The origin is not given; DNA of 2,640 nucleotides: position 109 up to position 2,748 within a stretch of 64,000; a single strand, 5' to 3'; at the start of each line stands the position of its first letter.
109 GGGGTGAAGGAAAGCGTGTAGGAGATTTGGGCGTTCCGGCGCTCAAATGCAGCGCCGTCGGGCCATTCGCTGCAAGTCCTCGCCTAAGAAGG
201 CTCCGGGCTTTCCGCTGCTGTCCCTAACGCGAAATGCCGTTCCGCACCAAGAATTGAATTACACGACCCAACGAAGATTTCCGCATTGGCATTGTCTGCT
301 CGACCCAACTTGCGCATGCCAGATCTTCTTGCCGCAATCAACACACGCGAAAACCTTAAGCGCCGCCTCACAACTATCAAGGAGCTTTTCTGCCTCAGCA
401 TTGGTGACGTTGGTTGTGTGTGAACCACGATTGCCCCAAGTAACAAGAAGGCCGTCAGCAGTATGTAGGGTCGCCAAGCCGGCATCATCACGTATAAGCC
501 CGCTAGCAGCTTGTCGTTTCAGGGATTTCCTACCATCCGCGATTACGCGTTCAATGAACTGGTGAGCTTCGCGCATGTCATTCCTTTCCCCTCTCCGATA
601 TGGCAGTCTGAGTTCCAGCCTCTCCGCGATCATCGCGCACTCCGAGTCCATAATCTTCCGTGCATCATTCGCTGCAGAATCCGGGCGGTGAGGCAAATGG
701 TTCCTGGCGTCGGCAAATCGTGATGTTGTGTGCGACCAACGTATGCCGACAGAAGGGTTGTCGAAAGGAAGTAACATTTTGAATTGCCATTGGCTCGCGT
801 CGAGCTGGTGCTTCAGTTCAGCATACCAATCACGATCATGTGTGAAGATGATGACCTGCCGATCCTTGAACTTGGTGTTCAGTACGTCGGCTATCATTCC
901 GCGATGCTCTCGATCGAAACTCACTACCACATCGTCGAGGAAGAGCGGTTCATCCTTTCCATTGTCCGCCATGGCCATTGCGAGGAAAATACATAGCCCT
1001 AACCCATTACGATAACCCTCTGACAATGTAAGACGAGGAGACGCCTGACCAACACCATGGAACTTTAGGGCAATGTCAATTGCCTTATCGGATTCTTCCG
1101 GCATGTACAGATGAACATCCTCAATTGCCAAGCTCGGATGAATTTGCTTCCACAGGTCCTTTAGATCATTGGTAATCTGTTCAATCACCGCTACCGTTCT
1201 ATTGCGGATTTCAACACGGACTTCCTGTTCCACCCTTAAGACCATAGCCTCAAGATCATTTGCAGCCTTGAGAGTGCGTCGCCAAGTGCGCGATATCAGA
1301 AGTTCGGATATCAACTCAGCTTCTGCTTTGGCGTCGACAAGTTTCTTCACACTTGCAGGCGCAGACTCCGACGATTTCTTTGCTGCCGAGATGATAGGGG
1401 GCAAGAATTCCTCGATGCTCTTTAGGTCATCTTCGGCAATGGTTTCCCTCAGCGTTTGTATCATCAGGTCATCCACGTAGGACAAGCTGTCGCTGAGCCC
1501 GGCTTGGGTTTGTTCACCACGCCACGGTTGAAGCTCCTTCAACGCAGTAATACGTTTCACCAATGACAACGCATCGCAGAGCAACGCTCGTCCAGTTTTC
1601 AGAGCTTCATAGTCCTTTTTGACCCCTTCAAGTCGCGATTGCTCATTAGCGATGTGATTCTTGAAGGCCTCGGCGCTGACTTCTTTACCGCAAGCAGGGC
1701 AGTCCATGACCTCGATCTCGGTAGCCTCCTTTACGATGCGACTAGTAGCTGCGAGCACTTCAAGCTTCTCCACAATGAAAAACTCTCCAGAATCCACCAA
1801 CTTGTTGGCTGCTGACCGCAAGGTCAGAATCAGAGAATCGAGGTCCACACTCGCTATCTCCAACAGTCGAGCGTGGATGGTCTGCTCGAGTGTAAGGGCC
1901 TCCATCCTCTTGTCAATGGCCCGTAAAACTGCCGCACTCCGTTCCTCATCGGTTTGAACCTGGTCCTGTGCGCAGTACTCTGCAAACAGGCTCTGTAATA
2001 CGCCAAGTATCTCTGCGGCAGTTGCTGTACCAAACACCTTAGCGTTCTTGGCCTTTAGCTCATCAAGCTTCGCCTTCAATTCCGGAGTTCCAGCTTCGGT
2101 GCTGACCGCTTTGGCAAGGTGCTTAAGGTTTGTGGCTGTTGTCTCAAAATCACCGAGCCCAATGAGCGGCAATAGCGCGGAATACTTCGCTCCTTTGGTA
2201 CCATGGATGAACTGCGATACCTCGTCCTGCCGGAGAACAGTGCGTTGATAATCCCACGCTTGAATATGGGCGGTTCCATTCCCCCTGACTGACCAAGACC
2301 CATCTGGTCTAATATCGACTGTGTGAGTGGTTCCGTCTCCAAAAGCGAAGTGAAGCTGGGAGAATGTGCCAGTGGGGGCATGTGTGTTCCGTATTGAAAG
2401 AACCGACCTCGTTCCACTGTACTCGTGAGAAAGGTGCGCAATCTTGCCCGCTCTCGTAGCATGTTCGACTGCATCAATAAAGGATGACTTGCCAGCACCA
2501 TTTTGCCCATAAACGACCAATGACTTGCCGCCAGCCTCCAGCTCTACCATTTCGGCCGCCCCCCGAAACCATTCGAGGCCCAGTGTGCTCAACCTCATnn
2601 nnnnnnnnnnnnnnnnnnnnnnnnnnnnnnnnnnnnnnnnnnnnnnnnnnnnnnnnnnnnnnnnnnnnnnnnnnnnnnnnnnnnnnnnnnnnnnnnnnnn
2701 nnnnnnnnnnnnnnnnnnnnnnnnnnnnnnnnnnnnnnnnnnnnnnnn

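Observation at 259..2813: Two-gene module: small protein translationally coupled to an SMC-like coiled-coil ABC ATPase with a zinc ribbon; candidate uncharacterised defence system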

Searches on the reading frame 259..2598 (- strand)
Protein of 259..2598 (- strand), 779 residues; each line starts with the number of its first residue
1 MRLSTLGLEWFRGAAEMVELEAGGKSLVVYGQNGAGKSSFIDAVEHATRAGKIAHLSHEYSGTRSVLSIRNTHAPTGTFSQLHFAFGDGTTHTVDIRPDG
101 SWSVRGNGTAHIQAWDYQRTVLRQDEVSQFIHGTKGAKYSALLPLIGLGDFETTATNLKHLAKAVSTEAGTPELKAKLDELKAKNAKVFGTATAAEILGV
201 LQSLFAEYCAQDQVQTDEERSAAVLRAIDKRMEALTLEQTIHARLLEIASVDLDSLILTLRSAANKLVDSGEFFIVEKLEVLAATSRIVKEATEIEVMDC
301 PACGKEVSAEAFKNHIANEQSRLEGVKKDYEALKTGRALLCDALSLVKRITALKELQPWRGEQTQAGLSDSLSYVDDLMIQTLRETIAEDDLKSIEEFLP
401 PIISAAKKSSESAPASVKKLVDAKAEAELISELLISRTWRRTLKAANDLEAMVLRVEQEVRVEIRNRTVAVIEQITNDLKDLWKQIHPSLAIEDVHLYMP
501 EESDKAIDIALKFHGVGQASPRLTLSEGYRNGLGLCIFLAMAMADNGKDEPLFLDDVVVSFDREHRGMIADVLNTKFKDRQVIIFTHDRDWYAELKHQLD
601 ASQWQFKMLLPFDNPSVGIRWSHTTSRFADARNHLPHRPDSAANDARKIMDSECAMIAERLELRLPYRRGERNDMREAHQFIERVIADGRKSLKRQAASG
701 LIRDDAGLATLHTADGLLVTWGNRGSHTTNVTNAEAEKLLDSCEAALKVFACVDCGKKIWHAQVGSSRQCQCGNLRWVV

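Call 3: search_protein_families(library=pfam, proteins=[window:259-2598:-], max_evalue=0.1)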
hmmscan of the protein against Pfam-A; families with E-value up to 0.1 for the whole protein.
window:259-2598:- (779 aa): 12 families
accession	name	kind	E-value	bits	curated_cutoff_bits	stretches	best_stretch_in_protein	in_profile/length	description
PF02463.25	SMC_N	-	8e-13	48.8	40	1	3-597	2-207/220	RecF/RecN/SMC N terminal domain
PF13166.12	AAA_13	-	9.3e-11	41.6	36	1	407-605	389-587/713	AAA domain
PF13555.12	AAA_29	-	0.00014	21.9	27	1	15-45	14-43/61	P-loop containing region of AAA domain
PF13476.12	AAA_23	-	0.00047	21.3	27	1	19-91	14-86/201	AAA domain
PF13514.12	AAA_27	-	0.0015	18.6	22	1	1-46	1-48/206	AAA domain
PF13304.12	AAA_21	-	0.0018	18.9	27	1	28-53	3-26/304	AAA domain, putative AbiEii toxin, Type IV TA system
PF00005.33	ABC_tran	-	0.0044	18.1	25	1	24-109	11-80/137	ABC transporter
PF13175.12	AAA_15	-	0.007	16.5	32.1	0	1-45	1-44/374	AAA ATPase domain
PF13191.12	AAA_16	-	0.02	15.8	32.6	1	23-51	22-52/167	AAA ATPase domain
PF09082.15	DUF1922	-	0.033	14.8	30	1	749-774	4-28/56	Domain of unknown function (DUF1922)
PF25201.1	nSTAND6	-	0.036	14.5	27.7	0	26-51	20-45/148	Novel STAND NTPase 6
PF08209.17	Sgf11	-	0.067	13.2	26.4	0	297-316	4-23/33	Sgf11 (transcriptional regulation protein)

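Call 4: search_protein_families(library=padloc, proteins=[window:259-2598:-], max_evalue=0.1)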
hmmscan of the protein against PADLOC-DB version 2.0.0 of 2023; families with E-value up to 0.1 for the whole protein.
window:259-2598:- (779 aa): 41 families (the best 25 are shown)
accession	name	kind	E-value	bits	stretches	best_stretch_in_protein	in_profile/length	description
PDLC03865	LmuB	-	4.3e-23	79.5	3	28-182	35-207/1007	-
PDLC03859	LmuB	-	2.7e-21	74.4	2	122-594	154-590/611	-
PDLC04891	PDC-S06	-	2.1e-14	50.9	2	519-607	617-704/858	-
PDLC04893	PDC-S06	-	1.3e-12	45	2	508-599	604-695/862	-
PDLC04135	mad3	-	2.2e-11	41.9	1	18-594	16-329/374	mads_3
PDLC04892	PDC-S06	-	3.9e-07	26.8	1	473-589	562-675/843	-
PDLC04888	PDC-S06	-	8.4e-07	25.5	1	524-596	623-694/851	-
PDLC00311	PtuA1|PtuA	-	3e-06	24.5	1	1-48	1-47/455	AAA ATPase domain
PDLC02335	AbiLi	-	3.2e-06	24.4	1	25-49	77-101/326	AbiLi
PDLC04889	PDC-S06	-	1.2e-05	22.1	1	410-590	305-484/693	-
PDLC00278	PtuA1|PtuA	-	4.7e-05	20.9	1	1-48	1-47/436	AAA ATPase domain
PDLC00271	PtuA1|PtuA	-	8.7e-05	20.2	1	1-48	1-47/421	AAA ATPase domain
PDLC04895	PDC-S06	-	0.00012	18.8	1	525-590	562-631/784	-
PDLC02980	AriA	-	0.00023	19.2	1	28-61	3-37/304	-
PDLC03861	LmuB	-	0.00024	17.1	1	2-94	209-298/1213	-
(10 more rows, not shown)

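Call 5: search_protein_families(library=ncbifam, proteins=[window:259-2598:-], max_evalue=0.1)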
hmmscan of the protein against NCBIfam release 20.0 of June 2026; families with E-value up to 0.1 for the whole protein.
window:259-2598:- (779 aa): 16 families
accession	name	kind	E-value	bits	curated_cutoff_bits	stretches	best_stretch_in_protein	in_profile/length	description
NF041034.1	Rad50_Sulf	equivalog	1.2e-06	26.7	1000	1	280-335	406-461/872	DNA double-strand break repair ATPase Rad50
TIGR00611.2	recf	equivalog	1.4e-06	27.7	172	1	5-46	3-43/339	DNA replication/repair protein RecF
NF053563.1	Rkd4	equivalog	1.6e-05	23.3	860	1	2-47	2-46/747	arcadin-4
NF003034.1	PRK03918.1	equivalog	4.2e-05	21.7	700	1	525-589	789-854/878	DNA double-strand break repair ATPase Rad50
NF010068.0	PRK13548.1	equivalog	0.00026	20.2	261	0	23-52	30-61/261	heme ABC transporter ATP-binding protein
TIGR03411.1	urea_trans_UrtD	equivalog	0.00043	20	304.1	0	27-51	31-55/242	urea ABC transporter ATP-binding protein UrtD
NF002244.0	PRK01156.1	equivalog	0.00054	18.2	847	1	28-47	27-46/895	DNA double-strand break repair ATPase Rad50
NF040873.1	AztA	equivalog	0.0011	18.6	220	0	24-44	18-38/191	zinc ABC transporter ATP-binding protein AztA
NF000355.4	ribo_prot_ABC_F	equivalog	0.0016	17.4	380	0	23-47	338-362/499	ribosomal protection-like ABC-F family protein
TIGR02857.1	CydD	equivalog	0.004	16.2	435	0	539-599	469-527/529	thiol reductant ABC exporter subunit CydD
NF041035.1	Rad50_Halo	equivalog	0.031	12.6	1000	0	1-46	1-45/883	DNA double-strand break repair ATPase Rad50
NF002572.0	PRK02224.1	equivalog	0.038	12.3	1087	0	1-44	1-43/888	DNA double-strand break repair ATPase Rad50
NF047912.1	ECs_2282_CxxC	subfamily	0.041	13.8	37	0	290-316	20-46/60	ECs_2282 family putative zinc-binding protein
NF001605.0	PRK00398.1-2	equivalog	0.049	13.5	63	0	751-773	3-25/43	DNA-directed RNA polymerase subunit P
TIGR01166.1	cbiO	subfamily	0.062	12.7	211.8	0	23-45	17-39/190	cobalt ABC transporter, ATP-binding protein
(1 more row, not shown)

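Call 6: find_homologous_proteins(query=window:259-2598:-)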
Query window:259-2598:- (779 aa): 525 proteins with E <= 0.001 among 8000 candidates; the best 120 are listed.
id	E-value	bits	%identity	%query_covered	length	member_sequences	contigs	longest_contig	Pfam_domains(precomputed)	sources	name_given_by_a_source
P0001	0.0e+0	1737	100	100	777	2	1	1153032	PF02463.26,PF13166.13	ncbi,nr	ncbi:MAG: hypothetical protein KF905_02320 [Flavobacteriales bacterium]|nr:hypothetical protein [Fla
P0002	0.0e+0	1259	72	100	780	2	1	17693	PF13476.13,PF02463.26,PF13166.13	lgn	-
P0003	0.0e+0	1213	70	100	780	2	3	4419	PF13476.13,PF02463.26,PF13166.13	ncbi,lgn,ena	-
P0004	0.0e+0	1209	70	98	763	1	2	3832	PF13476.13,PF02463.26,PF13166.13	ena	-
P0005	1.7e-284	964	55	100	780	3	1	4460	PF13175.13,PF02463.26,PF13166.13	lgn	-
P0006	1.6e-226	773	48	100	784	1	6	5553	PF13175.13,PF13476.13,PF02463.26,PF13166.13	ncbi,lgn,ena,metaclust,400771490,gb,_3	metaclust:\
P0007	1.3e-225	770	47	100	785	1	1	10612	PF13175.13,PF13476.13,PF02463.26,PF13166.13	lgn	-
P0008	1.1e-223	763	46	100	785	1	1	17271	PF13175.13,PF13476.13,PF02463.26,PF13166.13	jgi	jgi:DNA repair exonuclease SbcCD ATPase subunit/ribosomal protein S27AE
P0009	1.4e-223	763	47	100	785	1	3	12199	PF13175.13,PF13476.13,PF02463.26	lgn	-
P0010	1.4e-223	763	47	100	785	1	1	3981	PF13175.13,PF13476.13,PF02463.26,PF13166.13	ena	-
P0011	2.1e-223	762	47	100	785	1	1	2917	PF13175.13,PF13476.13,PF02463.26,PF13166.13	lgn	-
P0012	5.9e-223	761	46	100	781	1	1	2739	PF13476.13,PF02463.26,PF13166.13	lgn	-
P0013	1.4e-222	760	48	100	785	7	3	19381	PF13175.13,PF13476.13,PF02463.26,PF13166.13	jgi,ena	-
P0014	2.6e-222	759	46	100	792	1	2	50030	PF13175.13,PF13476.13,PF13555.13,PF02463.26,PF13166.13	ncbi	-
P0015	3.1e-222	758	46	100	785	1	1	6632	PF13175.13,PF13476.13,PF13555.13,PF02463.26,PF13166.13,PF13304.13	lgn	-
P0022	9.5e-221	753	46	100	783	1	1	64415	PF13175.13,PF13476.13,PF13555.13,PF02463.26,PF13166.13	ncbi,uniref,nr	ncbi:AAA family ATPase [Anaerobaca lacustris]|uniref:AAA family ATPase n=1 Tax=Anaerobaca lacustris 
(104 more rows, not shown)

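Call 9: find_encoding_contigs(protein=P0002, flank=6000, max_places=3)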
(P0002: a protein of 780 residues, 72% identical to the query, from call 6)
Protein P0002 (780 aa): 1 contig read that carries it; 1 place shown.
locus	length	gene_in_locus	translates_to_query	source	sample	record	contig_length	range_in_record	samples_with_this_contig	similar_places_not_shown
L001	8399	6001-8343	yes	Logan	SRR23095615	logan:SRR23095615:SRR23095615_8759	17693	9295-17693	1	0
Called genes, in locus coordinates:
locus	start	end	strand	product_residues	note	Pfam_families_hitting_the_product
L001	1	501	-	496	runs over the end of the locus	PF07719:TPR_2 (faint), PF13181:TPR_8 (faint), PF00515:TPR_1 (faint), PF13424:TPR_12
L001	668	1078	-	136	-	PF12844:HTH_19, PF13443:HTH_26 (weak), PF13560:HTH_31, PF01381:HTH_3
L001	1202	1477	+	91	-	PF13146:TRL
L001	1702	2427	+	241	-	PF00165:HTH_AraC (faint), PF12833:HTH_18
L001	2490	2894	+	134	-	PF07166:DUF1398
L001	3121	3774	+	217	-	PF04002:RadC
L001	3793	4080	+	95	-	-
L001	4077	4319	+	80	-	-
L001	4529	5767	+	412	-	PF09903:DUF2130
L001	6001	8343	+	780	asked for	PF02463:SMC_N (weak), PF13476:AAA_23 (weak), PF02463:SMC_N (weak), PF13166:AAA_13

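Call 10: find_encoding_contigs(protein=P0022, flank=6000, max_places=3)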
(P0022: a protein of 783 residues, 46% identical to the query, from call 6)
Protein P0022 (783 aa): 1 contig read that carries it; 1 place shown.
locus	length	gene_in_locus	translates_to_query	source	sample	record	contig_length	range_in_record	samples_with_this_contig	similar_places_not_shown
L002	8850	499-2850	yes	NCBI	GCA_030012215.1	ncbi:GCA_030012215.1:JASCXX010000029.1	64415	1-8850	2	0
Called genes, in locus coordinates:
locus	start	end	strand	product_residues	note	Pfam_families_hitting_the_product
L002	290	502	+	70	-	-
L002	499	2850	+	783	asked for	PF02463:SMC_N, PF13175:AAA_15 (faint), PF13476:AAA_23, PF13555:AAA_29 (weak), PF13166:AAA_13 (weak)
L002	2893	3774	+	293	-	-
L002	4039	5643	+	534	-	-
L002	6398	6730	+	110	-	-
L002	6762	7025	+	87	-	-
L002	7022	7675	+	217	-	-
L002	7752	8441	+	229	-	-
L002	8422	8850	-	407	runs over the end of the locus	-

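Call 11: find_encoding_contigs(protein=P0001, flank=8000, max_places=3)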
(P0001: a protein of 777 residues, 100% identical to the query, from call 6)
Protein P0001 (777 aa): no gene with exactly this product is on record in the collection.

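Call 16: find_related_loci(query=A1, collection=genome_contigs, flank=8000)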
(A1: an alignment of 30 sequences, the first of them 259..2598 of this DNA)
Query A1 (779 aa) in genome_contigs; peptide patterns used: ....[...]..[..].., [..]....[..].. (x = any residue, [..] = any of these).
112 stretches matched a pattern; 85 encode a relative of the query (tblastn E <= 1e-3); the best 80 are kept; 80 distinct loci.
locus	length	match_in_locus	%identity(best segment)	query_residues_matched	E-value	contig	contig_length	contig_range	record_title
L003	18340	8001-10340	47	1-777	0e+0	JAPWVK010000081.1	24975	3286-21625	MAG: Methanophagales archaeon isolate SB_Co_68 SB_Co_68_000000000081, whole genome shotgun sequence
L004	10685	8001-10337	45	1-777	0e+0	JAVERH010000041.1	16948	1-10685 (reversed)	MAG: Coriobacteriia bacterium isolate BF1_105 scaffold_5218_c1_biofilm_2017, whole genome shotgun sequence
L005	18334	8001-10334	45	1-775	0e+0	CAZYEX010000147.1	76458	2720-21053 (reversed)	MAG TPA_asm: uncultured Phycisphaera sp. isolate binchicken_co165_75 genome assembly, contig: k141_2258673, whole genome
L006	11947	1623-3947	45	1-777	0e+0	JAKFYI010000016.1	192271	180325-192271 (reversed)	MAG: Hyphomicrobiales bacterium isolate ND5_Bin_55_1 ND5_0000037, whole genome shotgun sequence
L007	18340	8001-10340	44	1-777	0e+0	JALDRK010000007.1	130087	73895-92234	MAG: Nitrospirales bacterium isolate RBC_NOB5 BC1.72.fa-7, whole genome shotgun sequence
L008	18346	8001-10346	43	1-777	0e+0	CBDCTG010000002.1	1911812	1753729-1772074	MAG: Dehalococcoidia bacterium isolate 4ff42160-3ad2-402c-a149-9455d4d66828 genome assembly, contig: contig_2, whole gen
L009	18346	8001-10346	43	1-777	0e+0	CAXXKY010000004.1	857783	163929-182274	MAG: Dehalococcoidia bacterium isolate 886e3671-e943-42bd-87f0-332393e915f0 genome assembly, contig: contig_4, whole gen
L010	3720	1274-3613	44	1-777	0e+0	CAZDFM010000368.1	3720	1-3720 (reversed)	MAG TPA_asm: uncultured Pseudobdellovibrionaceae bacterium isolate SRP329715_co2_126 genome assembly, contig: NODE_43896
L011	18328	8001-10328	44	1-777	0e+0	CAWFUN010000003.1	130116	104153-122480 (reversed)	MAG: Terriglobia bacterium isolate MFD05377.bin.2.35 genome assembly, contig: contig_137149, whole genome shotgun sequen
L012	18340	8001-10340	43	1-777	0e+0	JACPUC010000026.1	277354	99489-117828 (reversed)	MAG: Candidatus Tectomicrobia bacterium isolate NC_groundwater_748_Ag_S-0.65um_67_15 S37_SO-6_scaffold_910044, whole gen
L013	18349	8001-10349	43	1-777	0e+0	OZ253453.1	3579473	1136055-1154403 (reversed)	MAG: Dehalococcoidia bacterium isolate 43ccb18f-af08-49d2-9d38-583f6829fde5 genome assembly, chromosome: 1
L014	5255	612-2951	43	1-777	0e+0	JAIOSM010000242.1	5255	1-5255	MAG: Desulfobacteraceae bacterium isolate SMBSF44 bin_25_k127_268500, whole genome shotgun sequence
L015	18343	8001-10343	42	1-777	0e+0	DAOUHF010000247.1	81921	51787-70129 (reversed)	MAG TPA_asm: Dehalococcoidia bacterium isolate S1_43 k129_2580834, whole genome shotgun sequence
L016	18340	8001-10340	44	1-777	0e+0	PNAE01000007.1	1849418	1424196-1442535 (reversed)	MAG: Gemmatimonadetes bacterium isolate palsa_1233 73.20110800_P1D.22_contig_248, whole genome shotgun sequence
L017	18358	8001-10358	43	1-777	0e+0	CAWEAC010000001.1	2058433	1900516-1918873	MAG: uncultured Alphaproteobacteria bacterium isolate MFD05705.bin.1.186 genome assembly, contig: contig_34245, whole ge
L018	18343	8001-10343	44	1-777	0e+0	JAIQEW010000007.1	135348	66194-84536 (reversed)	MAG: Terriglobia bacterium isolate SRVP_19 SR-VP_26_10_2019_B_20cm_scaffold_110, whole genome shotgun sequence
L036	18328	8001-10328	40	1-777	0e+0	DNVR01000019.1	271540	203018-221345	MAG TPA_asm: Candidatus Moraniibacteriota bacterium isolate UBA12142 contig_381, whole genome shotgun sequence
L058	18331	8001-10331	36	1-778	7e-154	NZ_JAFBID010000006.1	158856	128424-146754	Microvirga arabica strain SV2184P NODE_6_length_158856_cov_22.956260, whole genome shotgun sequence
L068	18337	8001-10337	43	1-777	0e+0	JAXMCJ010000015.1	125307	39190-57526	MAG: Geminicoccaceae bacterium isolate STL-PRO7 C1.130.fa-15, whole genome shotgun sequence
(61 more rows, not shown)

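Call 37: search_protein_families(library=pfam, alignment_id=A3, max_evalue=0.00001)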
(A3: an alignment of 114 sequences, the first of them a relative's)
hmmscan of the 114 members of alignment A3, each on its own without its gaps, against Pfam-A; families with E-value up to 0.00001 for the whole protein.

A. member 1, L001:4466-5764:+ (433 aa): 1 family
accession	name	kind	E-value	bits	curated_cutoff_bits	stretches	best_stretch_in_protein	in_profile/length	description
PF09903.14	DUF2130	-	4.4e-70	236.3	26.7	1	182-427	2-253/255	Uncharacterized protein conserved in bacteria (DUF2130)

B. families by the number of members that match (of 114 scanned): 89 families (the first 25 are shown)
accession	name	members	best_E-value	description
PF13847.12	Methyltransf_31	3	4.3e-34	Methyltransferase domain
PF02646.22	RmuC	2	6.8e-99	RmuC family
PF09903.14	DUF2130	2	4.4e-70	Uncharacterized protein conserved in bacteria (DUF2130)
PF00795.27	CN_hydrolase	2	1.5e-48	Carbon-nitrogen hydrolase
PF00106.31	adh_short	2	2.8e-47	short chain dehydrogenase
PF13561.12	adh_short_C2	2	2.5e-37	Enoyl-(Acyl carrier protein) reductase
PF01370.27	Epimerase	2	1.4e-33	NAD dependent epimerase/dehydratase family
PF13649.12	Methyltransf_25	2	1.3e-23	Methyltransferase domain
PF08241.18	Methyltransf_11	2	1.4e-22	Methyltransferase domain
PF13614.12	AAA_31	2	2.8e-16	AAA domain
PF00903.31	Glyoxalase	2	4.4e-16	Glyoxalase/Bleomycin resistance protein/Dioxygenase superfamily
PF08242.18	Methyltransf_12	2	4.1e-14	Methyltransferase domain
PF13669.12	Glyoxalase_4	2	7.1e-14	Glyoxalase/Bleomycin resistance protein/Dioxygenase superfamily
PF01656.29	CbiA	2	2.5e-13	CobQ/CobB/MinD/ParA nucleotide binding domain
PF10609.15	ParA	2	4e-13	NUBPL iron-transfer P-loop NTPase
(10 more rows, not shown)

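Call 38: search_protein_families(library=padloc, alignment_id=A3, max_evalue=0.00001)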
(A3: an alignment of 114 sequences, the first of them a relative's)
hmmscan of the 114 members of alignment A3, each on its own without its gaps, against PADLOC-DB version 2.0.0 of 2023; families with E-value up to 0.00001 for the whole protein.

A. member 1, L001:4466-5764:+ (433 aa): 2 families
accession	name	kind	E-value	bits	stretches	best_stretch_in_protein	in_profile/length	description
PDLC03865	LmuB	-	4.9e-06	23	1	24-207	505-683/1007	-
PDLC03859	LmuB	-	9.7e-06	23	1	27-208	330-487/611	-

B. families by the number of members that match (of 114 scanned): 155 families (the first 25 are shown)
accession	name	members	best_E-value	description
PDLC04134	mad2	4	3.8e-30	mads_2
PDLC03812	RTasRmuC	2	5.2e-91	DRT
PDLC03959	SngB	1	9.4e-181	-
PDLC03354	MTase_II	1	3e-170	Type II methyltransferase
PDLC02500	BrxHI|BrxHII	1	1.2e-98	BrxHI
PDLC02621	DrmD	1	2.2e-88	DrmD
PDLC02634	DrmD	1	5.4e-76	DrmD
PDLC00659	HmaA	1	4.9e-75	SNF2 helicase / DEAD-box helicase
PDLC02504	BrxHI|BrxHII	1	2.9e-72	BrxHII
PDLC02572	DrmA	1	4.2e-68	DrmA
PDLC02620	DrmD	1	1.5e-65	DrmD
PDLC02633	DrmD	1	1.2e-56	DrmD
PDLC02632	DrmD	1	1.5e-54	DrmD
PDLC03021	MTase_I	1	4.7e-50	Type I methyltransferase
PDLC03644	MTase_III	1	9e-49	Type III methyltransferase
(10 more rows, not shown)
